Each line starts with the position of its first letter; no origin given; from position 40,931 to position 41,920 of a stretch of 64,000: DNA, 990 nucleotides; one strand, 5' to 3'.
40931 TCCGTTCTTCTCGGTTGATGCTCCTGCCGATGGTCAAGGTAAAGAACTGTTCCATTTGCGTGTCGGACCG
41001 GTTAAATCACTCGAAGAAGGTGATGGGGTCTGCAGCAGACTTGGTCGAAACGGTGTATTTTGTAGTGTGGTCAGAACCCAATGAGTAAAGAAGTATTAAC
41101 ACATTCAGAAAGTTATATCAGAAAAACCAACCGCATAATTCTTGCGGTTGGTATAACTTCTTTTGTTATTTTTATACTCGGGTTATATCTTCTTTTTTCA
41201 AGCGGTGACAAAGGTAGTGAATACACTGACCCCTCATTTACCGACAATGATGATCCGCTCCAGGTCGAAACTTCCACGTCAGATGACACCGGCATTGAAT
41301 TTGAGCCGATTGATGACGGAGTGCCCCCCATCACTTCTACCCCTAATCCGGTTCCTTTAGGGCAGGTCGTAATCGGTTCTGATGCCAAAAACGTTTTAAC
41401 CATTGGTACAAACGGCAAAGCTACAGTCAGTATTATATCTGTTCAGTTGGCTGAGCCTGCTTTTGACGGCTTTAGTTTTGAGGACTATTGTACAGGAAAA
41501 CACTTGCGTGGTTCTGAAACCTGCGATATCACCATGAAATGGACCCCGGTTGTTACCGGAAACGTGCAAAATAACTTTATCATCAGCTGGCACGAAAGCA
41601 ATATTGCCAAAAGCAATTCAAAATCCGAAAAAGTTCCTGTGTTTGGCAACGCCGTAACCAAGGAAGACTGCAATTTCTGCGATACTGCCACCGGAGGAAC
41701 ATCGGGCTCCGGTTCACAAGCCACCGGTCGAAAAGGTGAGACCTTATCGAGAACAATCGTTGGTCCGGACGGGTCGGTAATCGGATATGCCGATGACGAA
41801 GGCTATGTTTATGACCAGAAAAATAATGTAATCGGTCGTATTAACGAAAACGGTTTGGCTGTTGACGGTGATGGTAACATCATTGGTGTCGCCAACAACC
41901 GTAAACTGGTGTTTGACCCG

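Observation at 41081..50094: Over 130 copies of a 17-residue repeat build a 1568-aa protein and the N-terminal ~1000 aa of VirB10: a giant repeat module in the T4SS core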

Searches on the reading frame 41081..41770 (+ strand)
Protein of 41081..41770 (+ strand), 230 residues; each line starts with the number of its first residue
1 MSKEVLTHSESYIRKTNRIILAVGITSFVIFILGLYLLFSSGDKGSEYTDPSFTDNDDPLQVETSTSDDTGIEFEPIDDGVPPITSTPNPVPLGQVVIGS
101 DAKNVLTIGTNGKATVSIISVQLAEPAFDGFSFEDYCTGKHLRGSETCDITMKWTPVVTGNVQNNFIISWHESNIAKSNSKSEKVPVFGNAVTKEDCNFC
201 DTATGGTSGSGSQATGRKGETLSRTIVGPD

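Call 38: search_solved_structures(query=window:41081-41770:+, max_evalue=1)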
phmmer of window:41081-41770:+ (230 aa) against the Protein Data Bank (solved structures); distinct sequences matched with E-value up to 1: 0.

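Call 57: search_protein_representatives(protein=window:41081-41770:+)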
Query: 230 residues. Proteins with E-value up to 0.001 (for the whole library): 550; up to 1e-10: 126; up to 1e-30: 22. The best 150 are listed.
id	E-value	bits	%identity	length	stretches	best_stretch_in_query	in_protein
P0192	6.3e-78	277.6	58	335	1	2-213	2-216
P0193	1.3e-76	273.4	61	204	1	1-197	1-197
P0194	4.6e-74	265.0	55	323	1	3-229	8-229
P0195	7.7e-74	264.3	58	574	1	1-214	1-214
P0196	2.0e-72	259.7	59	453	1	1-211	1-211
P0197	1.3e-68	247.2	54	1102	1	1-229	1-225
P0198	5.6e-66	238.5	25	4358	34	105-172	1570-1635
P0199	3.7e-59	216.2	49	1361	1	1-230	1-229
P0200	5.8e-56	205.8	30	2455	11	65-173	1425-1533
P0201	1.1e-52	195.1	55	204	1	48-219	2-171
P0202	3.0e-49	183.8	56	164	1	3-151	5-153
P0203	5.6e-46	173.1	65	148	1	93-203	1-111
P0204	5.7e-46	173.1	46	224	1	29-230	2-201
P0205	3.5e-45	170.5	43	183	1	1-181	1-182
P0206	5.7e-44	166.6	76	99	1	106-200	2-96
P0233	5.1e-19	85.0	28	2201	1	1-219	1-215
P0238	5.8e-18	81.5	30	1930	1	5-202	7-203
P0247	5.2e-16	75.1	29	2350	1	5-216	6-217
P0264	2.0e-14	69.9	27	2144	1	6-204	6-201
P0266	2.3e-14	69.7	30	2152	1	2-206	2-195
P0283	3.2e-13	66.0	27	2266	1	8-220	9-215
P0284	7.1e-13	64.9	28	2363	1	4-203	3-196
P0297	5.7e-12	61.9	32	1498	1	3-174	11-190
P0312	3.8e-11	59.2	26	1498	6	80-165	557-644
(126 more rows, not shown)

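Call 58: search_protein_families(library=pfam, proteins=[P0233, P0247, P0284, P0297], max_evalue=0.001)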
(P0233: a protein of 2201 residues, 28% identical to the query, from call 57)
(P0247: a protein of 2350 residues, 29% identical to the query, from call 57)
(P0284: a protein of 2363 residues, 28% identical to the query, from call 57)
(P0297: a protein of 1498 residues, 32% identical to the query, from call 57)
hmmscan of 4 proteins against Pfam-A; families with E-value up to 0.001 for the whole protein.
P0233 (2201 aa): 6 families
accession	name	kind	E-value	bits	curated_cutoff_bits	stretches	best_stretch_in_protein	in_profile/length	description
PF21785.3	Bflower_2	-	5e-107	352.1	38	8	1611-1700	11-96/112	5-fold beta-flower protein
PF21784.3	Bflower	-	2.3e-45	154.1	25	2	1464-1527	1-63/116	4-fold beta flower protein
PF03743.19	TrbI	-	3.5e-31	109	35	1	1864-2061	2-188/188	Bacterial conjugation TrbI-like protein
PF12396.14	DUF3659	-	1.6e-29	102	24.8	0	349-399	9-55/61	Protein of unknown function (DUF3659)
PF05593.20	RHS_repeat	-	8.5e-14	52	22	0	1416-1449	1-38/38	RHS Repeat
PF18342.7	LytB_SH3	-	0.00052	20.5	25.8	0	1414-1432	13-31/67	Endo-beta-N-acetylglucosaminidase LytB SH3 domain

P0247 (2350 aa): 4 families
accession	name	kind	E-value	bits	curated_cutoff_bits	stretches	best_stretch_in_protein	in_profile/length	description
PF21785.3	Bflower_2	-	1e-105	347.8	38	10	1603-1689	5-85/112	5-fold beta-flower protein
PF21784.3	Bflower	-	2e-49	167.3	25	3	1721-1780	3-61/116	4-fold beta flower protein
PF03743.19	TrbI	-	4.2e-35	121.8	35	1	2015-2209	2-188/188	Bacterial conjugation TrbI-like protein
PF12396.14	DUF3659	-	1.1e-32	112.1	24.8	2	1813-1864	10-57/61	Protein of unknown function (DUF3659)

P0284 (2363 aa): 4 families
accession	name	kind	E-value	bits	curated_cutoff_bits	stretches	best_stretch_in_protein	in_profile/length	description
PF21785.3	Bflower_2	-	2.8e-91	301.4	38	10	569-655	12-93/112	5-fold beta-flower protein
PF03743.19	TrbI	-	2.1e-30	106.4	35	1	2046-2238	2-188/188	Bacterial conjugation TrbI-like protein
PF12396.14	DUF3659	-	4.3e-27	94.2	24.8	2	1824-1875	10-57/61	Protein of unknown function (DUF3659)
PF21784.3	Bflower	-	2e-21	77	25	2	1828-1874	3-48/116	4-fold beta flower protein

P0297 (1498 aa): 4 families
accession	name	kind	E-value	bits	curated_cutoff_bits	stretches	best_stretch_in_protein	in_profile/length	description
PF21785.3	Bflower_2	-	6.5e-53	177.8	38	7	310-409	3-96/112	5-fold beta-flower protein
PF03743.19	TrbI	-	2.6e-24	86.6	35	1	1222-1412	2-182/188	Bacterial conjugation TrbI-like protein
PF12396.14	DUF3659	-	1.5e-16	60.4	24.8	0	829-879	11-57/61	Protein of unknown function (DUF3659)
PF21784.3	Bflower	-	4.4e-15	56.5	25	0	765-824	4-61/116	4-fold beta flower protein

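Call 61: find_encoding_contigs(protein=P0233, flank=10000, max_places=2)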
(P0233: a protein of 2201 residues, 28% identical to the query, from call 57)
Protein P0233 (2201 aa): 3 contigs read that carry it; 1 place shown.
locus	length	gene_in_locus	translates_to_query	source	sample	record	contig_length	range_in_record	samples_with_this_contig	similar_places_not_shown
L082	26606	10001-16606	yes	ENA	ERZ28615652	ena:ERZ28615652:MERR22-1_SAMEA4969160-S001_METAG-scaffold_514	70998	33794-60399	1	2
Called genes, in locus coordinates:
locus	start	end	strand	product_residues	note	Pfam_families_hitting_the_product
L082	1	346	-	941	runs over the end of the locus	PF02739:5_3_exonuc_N, PF01367:5_3_exonuc, PF01612:DNA_pol_A_exo1, PF00476:DNA_pol_A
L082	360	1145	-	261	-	PF01066:CDP-OH_P_transf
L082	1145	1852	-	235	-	PF02666:PS_Dcarbxylase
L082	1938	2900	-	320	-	PF19077:Big_13 (faint), PF17936:Big_6 (faint), PF01476:LysM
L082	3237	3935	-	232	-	PF00561:Abhydrolase_1, PF12697:Abhydrolase_6, PF12146:Hydrolase_4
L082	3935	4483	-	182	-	PF00857:Isochorismatase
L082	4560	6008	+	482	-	PF00270:DEAD, PF04851:ResIII, PF00271:Helicase_C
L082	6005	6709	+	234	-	PF02230:Abhydrolase_2, PF00326:Peptidase_S9 (faint), PF00756:Esterase (weak)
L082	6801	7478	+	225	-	PF04335:VirB8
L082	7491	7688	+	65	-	-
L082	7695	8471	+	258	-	PF04335:VirB8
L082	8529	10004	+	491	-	PF03524:CagX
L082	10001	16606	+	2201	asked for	PF21784:Bflower (faint), PF05593:RHS_repeat (faint), PF12396:DUF3659 (faint), PF21785:Bflower_2, PF03743:TrbI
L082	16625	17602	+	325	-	PF00437:T2SSE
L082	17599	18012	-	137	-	PF07309:FlaF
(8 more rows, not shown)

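Call 66: search_protein_families(library=pfam, proteins=[P0238, P0264, P0266, P0283], max_evalue=0.00001)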
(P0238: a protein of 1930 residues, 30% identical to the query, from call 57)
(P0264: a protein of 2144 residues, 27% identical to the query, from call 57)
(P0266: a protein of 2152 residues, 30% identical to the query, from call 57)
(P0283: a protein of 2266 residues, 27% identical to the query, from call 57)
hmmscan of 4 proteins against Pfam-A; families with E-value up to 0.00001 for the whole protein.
P0238 (1930 aa): 4 families
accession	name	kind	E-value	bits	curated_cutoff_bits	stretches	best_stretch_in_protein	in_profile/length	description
PF21785.3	Bflower_2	-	2.3e-63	211.4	38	5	264-348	22-100/112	5-fold beta-flower protein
PF03743.19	TrbI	-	4.7e-29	102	35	1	1631-1828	2-187/188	Bacterial conjugation TrbI-like protein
PF21784.3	Bflower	-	3.6e-22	79.3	25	0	1426-1470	3-46/116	4-fold beta flower protein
PF12396.14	DUF3659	-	1.2e-12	47.9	24.8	0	390-441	7-54/61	Protein of unknown function (DUF3659)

P0264 (2144 aa): 3 families
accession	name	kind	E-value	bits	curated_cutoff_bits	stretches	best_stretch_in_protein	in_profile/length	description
PF21785.3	Bflower_2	-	1.8e-54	182.8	38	1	573-659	13-95/112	5-fold beta-flower protein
PF03743.19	TrbI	-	8.4e-30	104.4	35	1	1846-2038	2-188/188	Bacterial conjugation TrbI-like protein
PF21784.3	Bflower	-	2.3e-13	51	25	0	673-731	5-61/116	4-fold beta flower protein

P0266 (2152 aa): 3 families
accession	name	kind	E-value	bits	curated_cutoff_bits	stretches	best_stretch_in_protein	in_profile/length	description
PF21785.3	Bflower_2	-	3.9e-63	210.7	38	1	561-650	12-97/112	5-fold beta-flower protein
PF03743.19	TrbI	-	5.7e-31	108.3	35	1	1835-2026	3-188/188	Bacterial conjugation TrbI-like protein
PF21784.3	Bflower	-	5.2e-09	36.9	25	0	1043-1095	3-55/116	4-fold beta flower protein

P0283 (2266 aa): 4 families
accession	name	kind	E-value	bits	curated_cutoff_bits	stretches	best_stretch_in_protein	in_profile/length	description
PF21785.3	Bflower_2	-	4.2e-92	304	38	5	572-661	13-98/112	5-fold beta-flower protein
PF21784.3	Bflower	-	6e-33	114.1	25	0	1772-1820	3-50/116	4-fold beta flower protein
PF03743.19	TrbI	-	2.8e-31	109.3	35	1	1954-2147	2-188/188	Bacterial conjugation TrbI-like protein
PF12396.14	DUF3659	-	1.2e-15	57.5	24.8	0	1626-1673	7-54/61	Protein of unknown function (DUF3659)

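Call 69: find_encoding_contigs(protein=P0297, flank=8000, max_places=1)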
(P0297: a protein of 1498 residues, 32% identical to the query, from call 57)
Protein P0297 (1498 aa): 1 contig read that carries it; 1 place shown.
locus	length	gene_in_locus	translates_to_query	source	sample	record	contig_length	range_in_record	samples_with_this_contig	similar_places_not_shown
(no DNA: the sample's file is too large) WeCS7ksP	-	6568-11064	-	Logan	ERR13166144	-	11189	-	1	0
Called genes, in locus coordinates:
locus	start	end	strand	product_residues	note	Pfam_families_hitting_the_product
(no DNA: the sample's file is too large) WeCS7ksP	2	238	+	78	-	?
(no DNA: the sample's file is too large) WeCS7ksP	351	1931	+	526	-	PF02776:TPP_enzyme_N, PF00205:TPP_enzyme_M, PF02775:TPP_enzyme_C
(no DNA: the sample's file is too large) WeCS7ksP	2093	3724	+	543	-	PF13541:ChlI, PF00158:Sigma54_activat (faint), PF01078:Mg_chelatase, PF07728:AAA_5, PF00493:MCM (weak), PF13335:Mg_chelatase_C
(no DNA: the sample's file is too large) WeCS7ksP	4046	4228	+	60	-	-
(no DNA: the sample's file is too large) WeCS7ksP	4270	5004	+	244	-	PF04335:VirB8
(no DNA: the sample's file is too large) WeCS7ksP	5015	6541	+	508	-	PF03524:CagX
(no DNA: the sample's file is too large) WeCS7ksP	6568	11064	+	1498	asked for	PF12396:DUF3659 (faint), PF21784:Bflower (faint), PF21785:Bflower_2, PF03743:TrbI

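Call 70: find_encoding_contigs(protein=P0238, flank=8000, max_places=1)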
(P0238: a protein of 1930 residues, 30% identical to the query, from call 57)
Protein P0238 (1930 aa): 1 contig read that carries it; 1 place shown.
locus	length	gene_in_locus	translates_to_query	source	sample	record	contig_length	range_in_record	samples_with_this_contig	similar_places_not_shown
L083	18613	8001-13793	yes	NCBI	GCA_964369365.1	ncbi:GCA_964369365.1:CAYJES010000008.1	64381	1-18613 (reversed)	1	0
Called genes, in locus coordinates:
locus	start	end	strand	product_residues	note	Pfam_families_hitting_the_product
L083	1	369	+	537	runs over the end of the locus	PF00342:PGI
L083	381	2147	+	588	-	PF02518:HATPase_c, PF13589:HATPase_c_3, PF01119:DNA_mis_repair, PF08676:MutL_C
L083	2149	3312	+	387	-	PF01966:HD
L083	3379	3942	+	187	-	-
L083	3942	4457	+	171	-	-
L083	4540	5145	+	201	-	PF00588:SpoU_methylase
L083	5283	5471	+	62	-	-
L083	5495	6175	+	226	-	PF04335:VirB8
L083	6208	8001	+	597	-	PF03524:CagX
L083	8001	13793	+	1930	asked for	PF12396:DUF3659 (faint), PF21784:Bflower (faint), PF21785:Bflower_2, PF03743:TrbI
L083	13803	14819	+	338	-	PF00437:T2SSE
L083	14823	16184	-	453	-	PF13306:LRR_5 (weak)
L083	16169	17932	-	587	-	-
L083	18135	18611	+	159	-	?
